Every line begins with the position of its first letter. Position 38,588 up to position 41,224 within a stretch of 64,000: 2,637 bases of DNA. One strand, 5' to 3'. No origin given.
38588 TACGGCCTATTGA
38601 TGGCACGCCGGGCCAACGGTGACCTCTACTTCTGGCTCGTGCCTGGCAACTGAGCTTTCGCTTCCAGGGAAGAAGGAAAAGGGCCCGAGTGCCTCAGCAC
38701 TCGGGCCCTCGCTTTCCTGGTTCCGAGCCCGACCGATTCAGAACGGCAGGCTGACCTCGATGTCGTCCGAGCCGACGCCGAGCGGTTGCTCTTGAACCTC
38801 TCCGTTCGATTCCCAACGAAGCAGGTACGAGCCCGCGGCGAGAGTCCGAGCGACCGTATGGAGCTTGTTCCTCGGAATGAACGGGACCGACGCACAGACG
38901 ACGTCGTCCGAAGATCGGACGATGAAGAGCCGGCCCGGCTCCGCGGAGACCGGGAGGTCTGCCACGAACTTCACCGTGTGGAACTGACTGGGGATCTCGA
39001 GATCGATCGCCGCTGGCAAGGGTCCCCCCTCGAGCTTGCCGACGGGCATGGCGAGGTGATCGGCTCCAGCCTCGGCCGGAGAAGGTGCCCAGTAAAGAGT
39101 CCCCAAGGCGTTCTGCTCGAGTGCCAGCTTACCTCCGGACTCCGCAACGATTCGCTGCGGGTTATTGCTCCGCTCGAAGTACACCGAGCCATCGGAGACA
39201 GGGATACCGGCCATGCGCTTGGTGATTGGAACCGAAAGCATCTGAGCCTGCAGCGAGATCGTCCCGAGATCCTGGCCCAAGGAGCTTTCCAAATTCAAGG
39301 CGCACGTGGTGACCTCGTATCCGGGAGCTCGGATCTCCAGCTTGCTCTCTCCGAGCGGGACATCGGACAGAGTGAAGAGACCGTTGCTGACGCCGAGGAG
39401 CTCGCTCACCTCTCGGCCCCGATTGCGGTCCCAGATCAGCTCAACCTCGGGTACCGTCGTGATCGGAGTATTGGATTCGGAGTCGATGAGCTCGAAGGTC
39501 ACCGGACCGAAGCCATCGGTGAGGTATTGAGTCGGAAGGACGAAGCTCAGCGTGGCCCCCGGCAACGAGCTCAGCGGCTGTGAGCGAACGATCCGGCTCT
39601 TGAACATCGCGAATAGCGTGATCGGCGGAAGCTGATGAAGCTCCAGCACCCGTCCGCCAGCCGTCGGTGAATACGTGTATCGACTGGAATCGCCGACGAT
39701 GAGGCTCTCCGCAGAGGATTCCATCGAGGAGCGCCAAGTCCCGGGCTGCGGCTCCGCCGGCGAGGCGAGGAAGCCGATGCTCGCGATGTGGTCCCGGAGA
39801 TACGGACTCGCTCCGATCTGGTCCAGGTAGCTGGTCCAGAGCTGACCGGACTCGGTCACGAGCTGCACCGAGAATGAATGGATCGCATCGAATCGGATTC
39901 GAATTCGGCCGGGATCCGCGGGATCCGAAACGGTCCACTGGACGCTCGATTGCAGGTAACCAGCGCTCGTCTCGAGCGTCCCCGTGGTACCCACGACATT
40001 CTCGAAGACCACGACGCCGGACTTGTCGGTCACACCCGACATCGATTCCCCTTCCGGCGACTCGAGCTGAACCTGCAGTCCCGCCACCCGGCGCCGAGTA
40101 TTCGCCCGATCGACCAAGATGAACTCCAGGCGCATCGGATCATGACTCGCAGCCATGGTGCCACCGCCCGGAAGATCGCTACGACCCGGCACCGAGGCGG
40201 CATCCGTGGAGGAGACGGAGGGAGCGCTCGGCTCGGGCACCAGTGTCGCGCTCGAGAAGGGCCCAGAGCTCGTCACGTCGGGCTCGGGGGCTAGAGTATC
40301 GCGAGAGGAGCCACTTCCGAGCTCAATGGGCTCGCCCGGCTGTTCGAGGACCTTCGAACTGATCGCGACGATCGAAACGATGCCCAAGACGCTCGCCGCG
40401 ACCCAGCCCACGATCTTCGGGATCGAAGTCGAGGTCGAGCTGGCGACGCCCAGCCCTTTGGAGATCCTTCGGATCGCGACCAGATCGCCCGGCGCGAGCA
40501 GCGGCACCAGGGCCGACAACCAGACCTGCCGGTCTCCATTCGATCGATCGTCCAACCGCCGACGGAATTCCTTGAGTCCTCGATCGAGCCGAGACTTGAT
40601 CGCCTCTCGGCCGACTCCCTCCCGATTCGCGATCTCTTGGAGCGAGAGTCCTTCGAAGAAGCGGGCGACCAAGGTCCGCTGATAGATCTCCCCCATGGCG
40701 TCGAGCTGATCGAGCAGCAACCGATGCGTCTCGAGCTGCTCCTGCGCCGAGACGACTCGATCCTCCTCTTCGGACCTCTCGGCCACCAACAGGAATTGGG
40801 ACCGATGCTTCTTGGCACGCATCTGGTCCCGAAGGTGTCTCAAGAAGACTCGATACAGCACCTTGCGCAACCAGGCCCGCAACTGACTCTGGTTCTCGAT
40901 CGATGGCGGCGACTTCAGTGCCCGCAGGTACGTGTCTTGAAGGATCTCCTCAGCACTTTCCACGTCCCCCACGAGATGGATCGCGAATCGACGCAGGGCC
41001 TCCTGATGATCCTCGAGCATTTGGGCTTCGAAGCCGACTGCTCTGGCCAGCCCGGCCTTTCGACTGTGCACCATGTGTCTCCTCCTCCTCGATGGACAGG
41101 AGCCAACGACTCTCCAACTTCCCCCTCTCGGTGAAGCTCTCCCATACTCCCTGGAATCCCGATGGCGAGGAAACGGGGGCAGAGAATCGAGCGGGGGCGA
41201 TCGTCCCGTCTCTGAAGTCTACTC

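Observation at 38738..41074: ECF sigma factor covalently fused to a transmembrane segment and a large extracytoplasmic domain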

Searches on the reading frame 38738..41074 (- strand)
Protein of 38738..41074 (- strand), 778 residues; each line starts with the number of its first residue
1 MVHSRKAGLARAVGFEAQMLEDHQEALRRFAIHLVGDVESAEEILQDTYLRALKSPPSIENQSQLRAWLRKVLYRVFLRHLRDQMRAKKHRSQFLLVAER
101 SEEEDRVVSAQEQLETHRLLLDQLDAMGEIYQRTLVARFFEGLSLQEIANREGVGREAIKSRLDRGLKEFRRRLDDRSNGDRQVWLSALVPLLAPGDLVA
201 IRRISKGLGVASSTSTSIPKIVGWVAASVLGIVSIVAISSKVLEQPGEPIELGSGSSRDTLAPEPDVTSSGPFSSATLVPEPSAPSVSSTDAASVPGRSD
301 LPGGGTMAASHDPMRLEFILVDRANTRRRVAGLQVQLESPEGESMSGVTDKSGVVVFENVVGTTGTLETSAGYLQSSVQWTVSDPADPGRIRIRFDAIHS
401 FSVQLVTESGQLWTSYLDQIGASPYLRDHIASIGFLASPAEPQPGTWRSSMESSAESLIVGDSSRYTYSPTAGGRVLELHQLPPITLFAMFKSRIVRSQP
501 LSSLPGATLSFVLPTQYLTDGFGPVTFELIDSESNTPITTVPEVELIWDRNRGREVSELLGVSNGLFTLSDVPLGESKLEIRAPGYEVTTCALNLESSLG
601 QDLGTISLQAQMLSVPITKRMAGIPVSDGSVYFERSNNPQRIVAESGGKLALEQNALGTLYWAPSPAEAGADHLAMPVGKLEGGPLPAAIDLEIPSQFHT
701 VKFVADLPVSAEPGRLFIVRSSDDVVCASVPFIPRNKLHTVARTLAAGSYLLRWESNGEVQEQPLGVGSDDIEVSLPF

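Call 3: search_protein_families(library=pfam, proteins=[window:38738-41074:-], max_evalue=0.1)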
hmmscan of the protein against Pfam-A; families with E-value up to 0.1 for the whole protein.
window:38738-41074:- (778 aa): 6 families
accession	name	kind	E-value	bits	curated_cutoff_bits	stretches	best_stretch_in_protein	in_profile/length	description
PF04542.20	Sigma70_r2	-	1.3e-11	44.6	24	1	20-86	2-70/71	Sigma-70 region 2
PF04545.22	Sigma70_r4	-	1.5e-07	31.3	24.1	1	132-171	10-49/50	Sigma-70, region 4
PF08281.18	Sigma70_r4_2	-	5.3e-07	29.6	25.7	1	118-169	2-53/54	Sigma-70, region 4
PF13620.12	CarboxypepD_reg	-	6.7e-07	30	32.3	1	326-384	10-71/82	Carboxypeptidase regulatory-like domain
PF22029.2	PhyR_sigma2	-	2.3e-06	28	27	1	22-71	3-52/55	Sigma2 domain of PhyR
PF07638.17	Sigma70_ECF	-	0.00025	21.4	21.1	1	17-164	20-173/185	ECF sigma factor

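Call 4: search_protein_families(library=ncbifam, proteins=[window:38738-41074:-], max_evalue=0.1)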
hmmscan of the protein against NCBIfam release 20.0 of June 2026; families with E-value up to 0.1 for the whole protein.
window:38738-41074:- (778 aa): 83 families (the best 25 are shown)
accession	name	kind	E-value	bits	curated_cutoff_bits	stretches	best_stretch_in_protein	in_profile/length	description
TIGR02937.1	sigma70-ECF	superfamily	1.3e-20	73.7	42.9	1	17-174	4-165/165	sigma-70 family RNA polymerase sigma factor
TIGR02983.1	SigE-fam_strep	subfamily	9.3e-19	67.9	141.55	1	18-176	10-160/162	SigE family RNA polymerase sigma factor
TIGR02985.1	Sig70_bacteroi1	subfamily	1.6e-18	67.4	126.4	1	19-174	6-162/162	RNA polymerase sigma-70 factor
NF007227.0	PRK09645.1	subfamily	6.3e-18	65.3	202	1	18-178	17-174/177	sigma-70 family RNA polymerase sigma factor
TIGR02959.1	SigZ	equivalog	6.4e-18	65.2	168.65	1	22-175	3-149/170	RNA polymerase sigma factor SigZ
NF007215.0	PRK09637.1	equivalog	1.3e-17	64.4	212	1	18-175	5-155/181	RNA polymerase sigma factor SigZ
NF053879.1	RNAPolSigSigVBac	equivalog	2e-17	63.3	190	1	18-177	8-158/160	RNA polymerase sigma factor SigV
TIGR02950.1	SigM_subfam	subfamily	2.4e-16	60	147.95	1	20-173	6-157/159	RNA polymerase sigma factor, SigM family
NF007216.0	PRK09638.1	equivalog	2.6e-16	59.9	194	1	17-177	21-177/180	RNA polymerase sigma factor SigY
TIGR02989.1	Sig-70_gvs1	subfamily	2.9e-16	59.8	124.55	1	18-166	5-150/158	RNA polymerase sigma-70 factor, Rhodopirellula/Verrucomicrobium family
NF009166.1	PRK12513.1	equivalog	2.5e-14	53.4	206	1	15-176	24-188/193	RNA polymerase sigma factor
NF058625.1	sigma_PG0214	equivalog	1e-13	51.3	130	1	22-178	12-165/170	GFO_1088 family ECF-type sigma factor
NF008888.0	PRK11922.1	equivalog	1.7e-13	50.7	204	1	18-176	34-198/231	RNA polymerase sigma factor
TIGR02954.1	Sig70_famx3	hypoth_equivalog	9.6e-13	48.2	188.5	1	18-175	20-168/170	RNA polymerase sigma-70 factor, TIGR02954 family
NF004113.0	PRK05602.1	equivalog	1.8e-12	47.3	208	1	18-181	49-208/211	RNA polymerase sigma factor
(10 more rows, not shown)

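Call 30: search_solved_structures(query=window:38741-41074:-, max_evalue=1, show_alignments=1)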
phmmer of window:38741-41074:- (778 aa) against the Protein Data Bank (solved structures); distinct sequences matched with E-value up to 1: 21.
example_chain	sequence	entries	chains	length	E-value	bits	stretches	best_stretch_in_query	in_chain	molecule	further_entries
6dv9_F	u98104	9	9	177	8.8e-11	44.1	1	8-175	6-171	ECF RNA polymerase sigma factor SigL | RNA polymerase sigma factor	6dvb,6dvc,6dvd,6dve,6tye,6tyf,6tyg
9m9d_F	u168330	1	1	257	2.8e-06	29.2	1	18-174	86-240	ECF RNA polymerase sigma factor SigE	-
9m9e_F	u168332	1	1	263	3e-06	29.1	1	18-174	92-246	ECF RNA polymerase sigma factor SigE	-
9m98_F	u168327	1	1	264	3e-06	29.1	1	18-174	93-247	ECF RNA polymerase sigma factor SigE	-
5uxx_A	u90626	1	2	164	2e-05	26.3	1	25-90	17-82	RNA polymerase sigma factor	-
5wuq_A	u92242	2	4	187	2.4e-05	26.1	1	18-176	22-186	ECF RNA polymerase sigma factor SigW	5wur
2o7g_A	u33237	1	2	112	3.2e-05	25.7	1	16-86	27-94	Probable RNA polymerase sigma-C factor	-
5zx2_F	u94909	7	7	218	8.9e-05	24.2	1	31-177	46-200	ECF RNA polymerase sigma factor SigH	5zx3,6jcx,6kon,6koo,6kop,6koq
6dxo_A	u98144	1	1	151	0.00019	23.1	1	6-82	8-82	RNA polymerase ECF-subfamily sigma factor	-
6jcy_F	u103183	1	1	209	0.00047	21.8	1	31-177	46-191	ECF RNA polymerase sigma factor SigH,ECF RNA polymerase sigma factor SigE,ECF RNA polymera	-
1h3l_A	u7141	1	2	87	0.00076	21.1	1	10-86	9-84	RNA POLYMERASE SIGMA FACTOR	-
7qh5_A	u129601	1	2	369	0.0018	19.9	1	17-81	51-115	RNA polymerase sigma factor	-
6in7_B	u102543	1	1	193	0.0044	18.6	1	22-168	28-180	RNA polymerase sigma-H factor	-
8jzt_A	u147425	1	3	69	0.0053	18.3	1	111-174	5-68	RNA polymerase sigma factor SigF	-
8z6g_B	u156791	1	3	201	0.0053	18.3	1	22-168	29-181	RNA polymerase sigma factor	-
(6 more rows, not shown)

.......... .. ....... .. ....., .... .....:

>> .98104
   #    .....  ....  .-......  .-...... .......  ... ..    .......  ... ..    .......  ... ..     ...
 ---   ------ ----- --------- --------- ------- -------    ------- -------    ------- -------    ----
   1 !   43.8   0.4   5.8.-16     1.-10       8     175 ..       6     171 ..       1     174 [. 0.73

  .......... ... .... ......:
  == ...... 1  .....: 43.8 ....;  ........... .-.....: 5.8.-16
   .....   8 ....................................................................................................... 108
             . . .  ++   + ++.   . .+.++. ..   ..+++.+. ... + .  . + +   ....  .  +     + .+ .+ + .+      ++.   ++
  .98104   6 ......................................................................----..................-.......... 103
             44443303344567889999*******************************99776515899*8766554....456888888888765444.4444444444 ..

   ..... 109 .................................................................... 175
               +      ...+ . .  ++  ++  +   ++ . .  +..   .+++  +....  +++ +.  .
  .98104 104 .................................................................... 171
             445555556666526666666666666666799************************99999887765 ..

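Call 45: find_homologous_proteins(query=A1, max_evalue=0.001)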
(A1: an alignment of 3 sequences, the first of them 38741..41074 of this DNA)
Query A1 (3 sequences) (778 aa, profile of the alignment): 8 proteins with E <= 0.001 among 8000 candidates.
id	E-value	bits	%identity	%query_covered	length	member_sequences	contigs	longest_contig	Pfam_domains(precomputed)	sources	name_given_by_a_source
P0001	0.0e+0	1258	100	100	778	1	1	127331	PF04545.23,PF04542.21,PF13620.13,PF08281.19,PF22029.3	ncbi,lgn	ncbi:MAG: sigma-70 family RNA polymerase sigma factor [Planctomycetota bacterium]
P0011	2.4e-41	160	35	21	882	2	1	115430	PF13715.13,PF04545.23,PF04542.21,PF13620.13,PF08281.19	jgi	jgi:RNA polymerase sigma-70 factor (ECF subfamily)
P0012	1.2e-39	154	34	22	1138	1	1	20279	PF13715.13,PF04545.23,PF04542.21,PF13620.13,PF08281.19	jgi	jgi:RNA polymerase sigma factor (sigma-70 family)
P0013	8.3e-29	118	29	23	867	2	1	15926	PF13715.13,PF25020.2,PF20598.5,PF15976.12,PF04545.23,PF00775.28,PF13620.13,PF08281.19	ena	-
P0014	9.0e-23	98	32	21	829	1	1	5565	PF17820.8,PF00595.30,PF04542.21,PF00775.28,PF13620.13,PF08281.19,PF17210.10,PF10670.16,PF13715.13,PF02369.23,PF20598.5,PF04545.23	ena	-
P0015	2.0e-17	81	34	19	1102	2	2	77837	PF10670.16,PF13715.13,PF20598.5,PF04545.23,PF04542.21,PF13620.13,PF08281.19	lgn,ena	-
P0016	1.9e-9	54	26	21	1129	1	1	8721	PF25168.2,PF13360.14,PF24105.2,PF24805.2,PF24017.3,PF24817.2,PF23393.3,PF23389.2,PF20426.5,PF25460.2,PF00400.39,PF23414.2,PF25178.1,PF23410.5,PF25174.2,PF24814.2,PF23381.2,PF25173.2,PF25171.2,PF12894.14,PF25175.2,PF04542.21,PF24796.2,PF08281.19,PF07676.19,PF24780.2,PF23409.2,PF25172.2,PF24782.3,PF25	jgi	jgi:RNA polymerase sigma factor (sigma-70 family)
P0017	1.3e-4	38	25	19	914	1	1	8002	PF04542.21,PF08281.19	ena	-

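Call 47: find_encoding_contigs(protein=P0011, flank=8000, max_places=2)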
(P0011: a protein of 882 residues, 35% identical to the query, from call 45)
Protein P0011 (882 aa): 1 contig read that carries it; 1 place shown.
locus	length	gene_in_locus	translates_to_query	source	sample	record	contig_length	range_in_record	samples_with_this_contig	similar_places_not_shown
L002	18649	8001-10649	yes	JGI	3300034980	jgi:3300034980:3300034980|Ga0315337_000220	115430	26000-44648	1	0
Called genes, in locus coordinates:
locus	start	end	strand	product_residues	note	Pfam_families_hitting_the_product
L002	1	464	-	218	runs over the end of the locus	PF01135:PCMT, PF05175:MTS, PF13489:Methyltransf_23, PF06080:DUF938 (weak), PF13847:Methyltransf_31, PF08241:Methyltransf_11, PF08242:Methyltransf_12, PF13649:Methyltransf_25, +3 more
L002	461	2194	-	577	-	PF00884:Sulfatase, PF01663:Phosphodiest, PF12895:ANAPC3 (faint), PF13428:TPR_14 (faint), PF13174:TPR_6 (faint), PF13371:TPR_9 (weak), PF00515:TPR_1 (weak), PF07719:TPR_2 (weak), +7 more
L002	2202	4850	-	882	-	PF00069:Pkinase, PF07714:PK_Tyr_Ser-Thr, PF00069:Pkinase (weak), PF03781:FGE-sulfatase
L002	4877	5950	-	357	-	-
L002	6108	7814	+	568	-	PF00749:tRNA-synt_1c, PF03950:tRNA-synt_1c_C, PF20974:tRNA-synt_1c_C2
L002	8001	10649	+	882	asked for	PF04542:Sigma70_r2, PF08281:Sigma70_r4_2, PF04545:Sigma70_r4 (weak), PF13620:CarboxypepD_reg (weak), PF13715:CarbopepD_reg_2 (faint), PF13620:CarboxypepD_reg (weak)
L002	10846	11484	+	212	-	-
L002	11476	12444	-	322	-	PF00291:PALP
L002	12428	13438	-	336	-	PF02423:OCD_Mu_crystall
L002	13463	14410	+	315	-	PF00291:PALP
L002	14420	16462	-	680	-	PF07676:PD40 (faint), PF26550:Tricorn_2nd (faint), PF00930:DPPIV_N, PF26549:Tricorn_N (weak), PF05448:AXE1 (weak), PF00326:Peptidase_S9, PF07859:Abhydrolase_3 (faint)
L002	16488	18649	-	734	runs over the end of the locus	PF04389:Peptidase_M28, PF01546:Peptidase_M20 (weak)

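Call 48: find_encoding_contigs(protein=P0015, flank=8000, max_places=2)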
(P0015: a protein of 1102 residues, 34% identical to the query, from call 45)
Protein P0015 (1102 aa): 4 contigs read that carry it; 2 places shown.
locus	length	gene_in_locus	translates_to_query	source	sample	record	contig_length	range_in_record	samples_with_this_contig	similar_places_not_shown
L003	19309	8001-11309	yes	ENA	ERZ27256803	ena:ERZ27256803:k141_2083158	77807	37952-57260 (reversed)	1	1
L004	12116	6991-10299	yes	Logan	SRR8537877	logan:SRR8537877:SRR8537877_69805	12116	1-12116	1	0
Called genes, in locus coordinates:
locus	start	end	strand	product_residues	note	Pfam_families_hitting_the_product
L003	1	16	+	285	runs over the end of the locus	-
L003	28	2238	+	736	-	PF16656:Pur_ac_phosph_N, PF00149:Metallophos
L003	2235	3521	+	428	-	PF12704:MacB_PCD, PF02687:FtsX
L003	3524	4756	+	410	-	PF13243:SQHop_cyclase_C (faint)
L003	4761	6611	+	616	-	PF19805:DUF6288 (faint)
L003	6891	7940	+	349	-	PF21959:DUF6923 (faint)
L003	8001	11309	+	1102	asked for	PF04542:Sigma70_r2, PF04545:Sigma70_r4 (weak), PF08281:Sigma70_r4_2, PF10670:DUF4198 (faint), PF13715:CarbopepD_reg_2 (faint), PF20598:DUF6795 (faint), PF13620:CarboxypepD_reg (weak)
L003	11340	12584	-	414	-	PF13173:AAA_14, PF13635:DUF4143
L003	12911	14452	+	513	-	PF01839:FG-GAP (faint), PF13517:FG-GAP_3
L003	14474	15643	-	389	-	PF00657:Lipase_GDSL (faint), PF13472:Lipase_GDSL_2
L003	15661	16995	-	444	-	PF07969:Amidohydro_3 (faint), PF01979:Amidohydro_1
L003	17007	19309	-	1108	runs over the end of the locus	PF01979:Amidohydro_1, PF07969:Amidohydro_3, PF01979:Amidohydro_1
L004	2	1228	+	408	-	?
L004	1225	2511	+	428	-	PF12704:MacB_PCD, PF02687:FtsX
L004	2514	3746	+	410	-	PF13243:SQHop_cyclase_C (faint)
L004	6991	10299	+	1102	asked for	PF04542:Sigma70_r2, PF04545:Sigma70_r4 (weak), PF08281:Sigma70_r4_2, PF10670:DUF4198 (faint), PF13715:CarbopepD_reg_2 (faint), PF20598:DUF6795 (faint), PF13620:CarboxypepD_reg (weak)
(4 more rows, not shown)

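Call 49: find_encoding_contigs(protein=P0012, flank=8000, max_places=2)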
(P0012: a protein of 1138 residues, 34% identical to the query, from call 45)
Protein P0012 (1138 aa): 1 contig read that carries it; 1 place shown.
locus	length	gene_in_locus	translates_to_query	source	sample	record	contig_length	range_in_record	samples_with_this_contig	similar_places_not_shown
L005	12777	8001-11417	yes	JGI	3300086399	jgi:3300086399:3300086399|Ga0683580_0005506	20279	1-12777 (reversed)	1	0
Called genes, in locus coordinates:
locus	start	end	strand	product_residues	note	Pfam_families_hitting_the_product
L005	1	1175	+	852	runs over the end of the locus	PF13432:TPR_16 (faint), PF13424:TPR_12 (faint), PF00515:TPR_1 (faint), PF07719:TPR_2 (faint), PF14559:TPR_19 (faint), PF00263:Secretin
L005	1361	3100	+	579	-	PF00884:Sulfatase, PF01663:Phosphodiest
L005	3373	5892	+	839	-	PF00263:Secretin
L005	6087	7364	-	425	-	PF04542:Sigma70_r2, PF04545:Sigma70_r4 (faint), PF08281:Sigma70_r4_2, PF20239:DUF6596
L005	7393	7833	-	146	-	PF03795:YCII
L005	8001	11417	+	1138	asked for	PF04542:Sigma70_r2, PF08281:Sigma70_r4_2, PF04545:Sigma70_r4, PF13715:CarbopepD_reg_2 (faint), PF13620:CarboxypepD_reg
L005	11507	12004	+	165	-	PF04542:Sigma70_r2, PF08281:Sigma70_r4_2, PF04545:Sigma70_r4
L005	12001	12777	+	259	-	?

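Call 50: find_encoding_contigs(protein=P0013, flank=8000, max_places=2)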
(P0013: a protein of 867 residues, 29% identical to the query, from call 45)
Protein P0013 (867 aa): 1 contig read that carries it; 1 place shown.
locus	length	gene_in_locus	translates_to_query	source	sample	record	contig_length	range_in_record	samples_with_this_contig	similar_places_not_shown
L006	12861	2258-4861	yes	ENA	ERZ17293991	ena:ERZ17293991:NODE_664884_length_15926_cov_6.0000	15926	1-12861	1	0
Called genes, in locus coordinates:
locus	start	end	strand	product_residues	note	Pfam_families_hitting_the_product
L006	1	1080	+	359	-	?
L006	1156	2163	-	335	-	PF07366:SnoaL (faint), PF12680:SnoaL_2, PF13474:SnoaL_3 (weak), PF13577:SnoaL_4 (weak), PF14534:DUF4440, PF12680:SnoaL_2 (weak), PF14534:DUF4440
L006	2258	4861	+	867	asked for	PF04545:Sigma70_r4 (weak), PF08281:Sigma70_r4_2, PF00775:Dioxygenase_C (faint), PF13715:CarbopepD_reg_2 (faint), PF20598:DUF6795 (faint), PF25020:TTR_TEN1-4 (faint), PF15976:CooC_C (faint), PF13620:CarboxypepD_reg (weak)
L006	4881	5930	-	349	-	-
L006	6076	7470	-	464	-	-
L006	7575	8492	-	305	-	PF13431:TPR_17 (faint), PF14559:TPR_19 (weak)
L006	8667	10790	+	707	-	PF00474:SSF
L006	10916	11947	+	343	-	-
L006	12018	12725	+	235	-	-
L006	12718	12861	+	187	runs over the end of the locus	PF04011:LemA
